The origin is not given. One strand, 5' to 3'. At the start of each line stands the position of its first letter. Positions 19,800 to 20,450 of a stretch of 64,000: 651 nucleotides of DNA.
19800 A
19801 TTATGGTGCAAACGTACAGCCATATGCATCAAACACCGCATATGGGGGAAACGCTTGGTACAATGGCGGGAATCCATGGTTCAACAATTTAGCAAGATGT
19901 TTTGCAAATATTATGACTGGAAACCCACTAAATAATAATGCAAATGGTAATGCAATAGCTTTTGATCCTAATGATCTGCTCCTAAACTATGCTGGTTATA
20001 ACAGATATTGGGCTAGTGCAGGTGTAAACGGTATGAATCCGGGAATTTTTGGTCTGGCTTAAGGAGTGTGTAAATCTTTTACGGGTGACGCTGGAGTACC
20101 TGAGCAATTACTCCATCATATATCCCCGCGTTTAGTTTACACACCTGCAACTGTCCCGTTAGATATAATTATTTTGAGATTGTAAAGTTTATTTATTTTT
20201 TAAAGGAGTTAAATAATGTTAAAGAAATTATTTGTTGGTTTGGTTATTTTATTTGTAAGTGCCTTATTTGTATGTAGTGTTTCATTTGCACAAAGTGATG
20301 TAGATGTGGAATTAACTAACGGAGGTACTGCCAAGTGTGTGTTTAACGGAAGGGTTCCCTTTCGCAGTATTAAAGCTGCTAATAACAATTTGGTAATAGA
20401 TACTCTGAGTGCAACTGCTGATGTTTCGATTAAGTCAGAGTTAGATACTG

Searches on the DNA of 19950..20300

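Call 7: search_rna_families(source=window, start=19950, end=20300, threshold=evalue, max_evalue=10, show_alignments=3)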
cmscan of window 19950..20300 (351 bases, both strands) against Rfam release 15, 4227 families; matches with E-value up to 10: 0.
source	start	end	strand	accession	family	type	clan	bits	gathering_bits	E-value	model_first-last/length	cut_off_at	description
